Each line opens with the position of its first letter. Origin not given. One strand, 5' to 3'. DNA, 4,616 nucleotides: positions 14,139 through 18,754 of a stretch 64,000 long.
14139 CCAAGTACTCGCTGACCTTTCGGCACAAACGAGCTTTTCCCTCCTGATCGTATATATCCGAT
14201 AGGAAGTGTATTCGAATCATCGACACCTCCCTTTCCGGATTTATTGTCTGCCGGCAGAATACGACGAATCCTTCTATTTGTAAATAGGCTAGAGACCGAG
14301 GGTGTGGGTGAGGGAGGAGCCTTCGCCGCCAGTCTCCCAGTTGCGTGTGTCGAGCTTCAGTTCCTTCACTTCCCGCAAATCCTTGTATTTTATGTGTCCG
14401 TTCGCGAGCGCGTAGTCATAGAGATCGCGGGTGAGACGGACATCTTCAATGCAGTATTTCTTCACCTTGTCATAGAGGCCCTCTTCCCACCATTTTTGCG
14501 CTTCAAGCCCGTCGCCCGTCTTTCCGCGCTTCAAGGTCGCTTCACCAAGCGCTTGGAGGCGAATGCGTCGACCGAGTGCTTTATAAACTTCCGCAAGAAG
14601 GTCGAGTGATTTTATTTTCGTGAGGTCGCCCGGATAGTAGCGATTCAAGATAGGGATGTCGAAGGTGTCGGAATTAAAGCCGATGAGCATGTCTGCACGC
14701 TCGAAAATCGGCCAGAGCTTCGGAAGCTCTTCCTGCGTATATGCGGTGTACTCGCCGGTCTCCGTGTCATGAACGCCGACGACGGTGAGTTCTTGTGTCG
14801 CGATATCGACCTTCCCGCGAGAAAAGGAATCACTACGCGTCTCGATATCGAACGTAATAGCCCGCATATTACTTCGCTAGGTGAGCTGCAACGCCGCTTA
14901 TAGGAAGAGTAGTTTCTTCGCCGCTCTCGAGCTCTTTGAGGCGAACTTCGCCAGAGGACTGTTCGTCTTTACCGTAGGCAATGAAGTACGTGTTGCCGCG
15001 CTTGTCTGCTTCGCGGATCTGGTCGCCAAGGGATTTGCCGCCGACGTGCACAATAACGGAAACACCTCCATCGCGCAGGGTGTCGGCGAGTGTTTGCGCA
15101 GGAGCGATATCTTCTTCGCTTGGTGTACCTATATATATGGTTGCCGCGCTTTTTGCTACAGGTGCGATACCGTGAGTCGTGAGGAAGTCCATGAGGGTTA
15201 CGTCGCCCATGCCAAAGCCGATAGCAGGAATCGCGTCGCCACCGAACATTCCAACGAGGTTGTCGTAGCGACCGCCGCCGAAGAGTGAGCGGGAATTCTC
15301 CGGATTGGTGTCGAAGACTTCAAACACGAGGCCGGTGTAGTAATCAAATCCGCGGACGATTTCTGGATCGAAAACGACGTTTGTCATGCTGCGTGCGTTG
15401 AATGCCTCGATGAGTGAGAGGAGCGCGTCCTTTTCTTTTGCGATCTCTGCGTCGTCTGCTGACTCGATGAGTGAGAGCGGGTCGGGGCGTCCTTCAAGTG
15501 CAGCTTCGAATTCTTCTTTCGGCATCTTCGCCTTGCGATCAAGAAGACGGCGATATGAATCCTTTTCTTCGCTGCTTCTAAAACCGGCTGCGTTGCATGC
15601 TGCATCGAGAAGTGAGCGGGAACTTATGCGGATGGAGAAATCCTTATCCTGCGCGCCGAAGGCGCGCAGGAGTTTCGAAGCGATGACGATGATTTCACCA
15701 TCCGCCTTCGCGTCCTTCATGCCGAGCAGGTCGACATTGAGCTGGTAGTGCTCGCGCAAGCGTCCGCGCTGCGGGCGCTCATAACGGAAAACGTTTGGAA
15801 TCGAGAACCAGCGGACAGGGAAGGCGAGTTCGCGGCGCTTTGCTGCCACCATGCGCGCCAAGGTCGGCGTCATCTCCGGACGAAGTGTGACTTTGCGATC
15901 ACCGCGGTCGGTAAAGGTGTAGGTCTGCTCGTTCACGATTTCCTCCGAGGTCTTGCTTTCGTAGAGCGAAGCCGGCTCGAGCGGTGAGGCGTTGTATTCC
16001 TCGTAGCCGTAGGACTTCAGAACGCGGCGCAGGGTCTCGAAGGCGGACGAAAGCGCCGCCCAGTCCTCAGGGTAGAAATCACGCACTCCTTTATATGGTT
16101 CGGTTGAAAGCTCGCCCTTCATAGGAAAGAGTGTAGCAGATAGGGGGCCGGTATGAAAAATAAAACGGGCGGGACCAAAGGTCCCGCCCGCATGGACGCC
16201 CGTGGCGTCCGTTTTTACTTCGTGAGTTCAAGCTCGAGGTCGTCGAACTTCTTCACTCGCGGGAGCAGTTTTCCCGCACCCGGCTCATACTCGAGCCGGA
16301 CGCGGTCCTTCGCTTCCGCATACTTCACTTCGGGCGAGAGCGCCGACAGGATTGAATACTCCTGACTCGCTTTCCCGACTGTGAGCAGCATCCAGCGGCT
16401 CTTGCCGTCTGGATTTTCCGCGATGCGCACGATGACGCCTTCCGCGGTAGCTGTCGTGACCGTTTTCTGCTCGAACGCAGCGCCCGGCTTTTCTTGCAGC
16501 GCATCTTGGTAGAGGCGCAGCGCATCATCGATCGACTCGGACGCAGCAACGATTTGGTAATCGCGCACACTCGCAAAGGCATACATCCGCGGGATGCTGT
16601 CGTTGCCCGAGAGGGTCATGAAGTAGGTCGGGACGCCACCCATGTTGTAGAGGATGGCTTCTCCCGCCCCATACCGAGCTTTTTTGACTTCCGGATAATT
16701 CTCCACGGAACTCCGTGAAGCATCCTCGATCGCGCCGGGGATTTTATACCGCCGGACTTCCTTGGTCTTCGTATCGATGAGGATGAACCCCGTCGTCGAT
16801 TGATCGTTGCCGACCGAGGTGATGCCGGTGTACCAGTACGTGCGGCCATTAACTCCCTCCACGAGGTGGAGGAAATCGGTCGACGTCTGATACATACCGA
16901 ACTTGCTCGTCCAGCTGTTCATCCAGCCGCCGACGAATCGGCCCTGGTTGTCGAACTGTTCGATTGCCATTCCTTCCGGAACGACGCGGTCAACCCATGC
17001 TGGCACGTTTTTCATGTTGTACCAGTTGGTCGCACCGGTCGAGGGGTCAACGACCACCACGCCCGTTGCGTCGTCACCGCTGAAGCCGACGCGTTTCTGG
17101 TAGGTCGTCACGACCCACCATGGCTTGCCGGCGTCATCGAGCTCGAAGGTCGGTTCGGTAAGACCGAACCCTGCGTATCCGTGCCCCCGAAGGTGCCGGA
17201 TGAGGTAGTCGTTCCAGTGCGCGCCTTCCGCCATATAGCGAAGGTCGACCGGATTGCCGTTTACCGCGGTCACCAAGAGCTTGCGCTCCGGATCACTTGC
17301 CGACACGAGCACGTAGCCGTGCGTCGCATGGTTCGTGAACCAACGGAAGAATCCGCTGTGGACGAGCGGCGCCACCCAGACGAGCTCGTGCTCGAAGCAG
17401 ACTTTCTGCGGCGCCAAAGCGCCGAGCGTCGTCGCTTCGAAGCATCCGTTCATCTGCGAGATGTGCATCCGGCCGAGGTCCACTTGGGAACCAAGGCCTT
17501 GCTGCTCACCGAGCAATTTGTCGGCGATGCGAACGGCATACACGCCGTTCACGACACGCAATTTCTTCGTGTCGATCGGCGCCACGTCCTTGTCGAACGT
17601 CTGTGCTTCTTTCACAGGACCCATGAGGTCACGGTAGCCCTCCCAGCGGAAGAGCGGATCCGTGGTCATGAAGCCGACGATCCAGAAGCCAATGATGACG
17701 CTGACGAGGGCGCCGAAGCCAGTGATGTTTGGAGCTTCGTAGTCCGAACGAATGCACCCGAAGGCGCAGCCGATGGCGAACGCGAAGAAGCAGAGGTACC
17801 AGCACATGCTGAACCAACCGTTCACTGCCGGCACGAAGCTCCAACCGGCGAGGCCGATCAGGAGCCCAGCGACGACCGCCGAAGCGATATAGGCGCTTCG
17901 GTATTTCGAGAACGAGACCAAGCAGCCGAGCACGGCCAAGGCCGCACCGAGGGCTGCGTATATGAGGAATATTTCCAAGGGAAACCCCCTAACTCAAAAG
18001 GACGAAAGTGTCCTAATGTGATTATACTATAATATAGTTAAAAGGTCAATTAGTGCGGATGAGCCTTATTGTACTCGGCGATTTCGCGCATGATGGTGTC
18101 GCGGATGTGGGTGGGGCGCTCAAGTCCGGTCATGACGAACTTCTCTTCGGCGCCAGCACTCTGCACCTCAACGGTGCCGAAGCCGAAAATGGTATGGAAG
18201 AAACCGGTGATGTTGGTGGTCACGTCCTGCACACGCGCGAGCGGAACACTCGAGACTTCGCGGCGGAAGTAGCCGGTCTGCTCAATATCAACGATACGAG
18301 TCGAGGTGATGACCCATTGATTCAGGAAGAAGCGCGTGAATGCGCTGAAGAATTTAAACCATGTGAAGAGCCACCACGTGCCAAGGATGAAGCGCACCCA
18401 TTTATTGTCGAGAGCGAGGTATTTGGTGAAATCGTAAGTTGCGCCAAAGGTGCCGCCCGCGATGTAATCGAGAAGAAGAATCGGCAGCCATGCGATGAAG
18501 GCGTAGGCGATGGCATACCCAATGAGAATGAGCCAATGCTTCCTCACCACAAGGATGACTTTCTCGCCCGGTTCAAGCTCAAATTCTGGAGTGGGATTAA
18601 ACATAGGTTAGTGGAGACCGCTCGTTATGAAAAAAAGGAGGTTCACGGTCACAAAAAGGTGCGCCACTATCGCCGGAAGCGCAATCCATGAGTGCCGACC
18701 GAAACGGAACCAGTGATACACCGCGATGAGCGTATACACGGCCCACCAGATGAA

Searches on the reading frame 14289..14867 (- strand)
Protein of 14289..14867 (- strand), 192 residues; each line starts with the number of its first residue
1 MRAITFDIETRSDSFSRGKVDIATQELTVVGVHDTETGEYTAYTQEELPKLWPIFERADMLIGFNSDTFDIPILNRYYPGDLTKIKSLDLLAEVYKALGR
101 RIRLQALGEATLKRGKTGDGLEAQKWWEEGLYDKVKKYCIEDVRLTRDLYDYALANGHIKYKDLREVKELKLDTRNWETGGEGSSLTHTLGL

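Call 53: search_protein_families(library=pfam, proteins=[window:14289-14867:-], max_evalue=0.001)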
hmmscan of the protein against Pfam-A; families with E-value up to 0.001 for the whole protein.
window:14289-14867:- (192 aa): 3 families
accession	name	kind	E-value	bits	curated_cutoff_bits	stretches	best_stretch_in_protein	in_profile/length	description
PF13482.12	RNase_H_2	-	5e-08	33.5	22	1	23-153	13-164/165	RNase_H superfamily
PF10108.15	DNA_pol_B_exo2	-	6.8e-06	26.3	24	0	99-164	118-185/213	Predicted 3'-5' exonuclease related to the exonuclease domain of PolB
PF01612.26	DNA_pol_A_exo1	-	0.0001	22.6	23.6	1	4-151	23-166/173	3'-5' exonuclease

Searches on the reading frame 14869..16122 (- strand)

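Call 8: search_protein_families(library=pfam, proteins=[window:14869-16122:-], max_evalue=0.001)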
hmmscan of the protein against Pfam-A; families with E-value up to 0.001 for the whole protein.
window:14869-16122:- (417 aa): 4 families
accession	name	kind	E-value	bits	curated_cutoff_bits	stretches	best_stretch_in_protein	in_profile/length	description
PF13393.11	tRNA-synt_His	-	3.1e-47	161.7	25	1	12-305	1-303/308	Histidyl-tRNA synthetase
PF03129.25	HGTP_anticodon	-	8.6e-11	42.3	21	1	339-415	15-91/94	Anticodon binding domain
PF00587.30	tRNA-synt_2b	-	2.2e-07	31.6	29.3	1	68-212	1-110/179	tRNA synthetase class II core domain (G, H, P, S and T)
PF01409.25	tRNA-synt_2d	-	7.7e-06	26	19.8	1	24-158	19-157/246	tRNA synthetases class II core domain (F)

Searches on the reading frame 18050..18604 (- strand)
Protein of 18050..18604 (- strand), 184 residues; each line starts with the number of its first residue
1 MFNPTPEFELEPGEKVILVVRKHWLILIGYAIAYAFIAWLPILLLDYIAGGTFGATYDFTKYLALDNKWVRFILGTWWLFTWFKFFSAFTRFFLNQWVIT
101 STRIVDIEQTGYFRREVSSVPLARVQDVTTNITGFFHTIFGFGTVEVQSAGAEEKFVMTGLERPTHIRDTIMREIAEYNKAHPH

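Call 53: search_protein_families(library=pfam, proteins=[window:18050-18604:-], max_evalue=0.001)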
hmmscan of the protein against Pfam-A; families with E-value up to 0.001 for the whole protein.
window:18050-18604:- (184 aa): 1 family
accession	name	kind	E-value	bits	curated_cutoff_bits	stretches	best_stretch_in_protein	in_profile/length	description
PF03703.20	bPH_2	-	1.3e-09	38.6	22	1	97-171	6-78/78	Bacterial PH domain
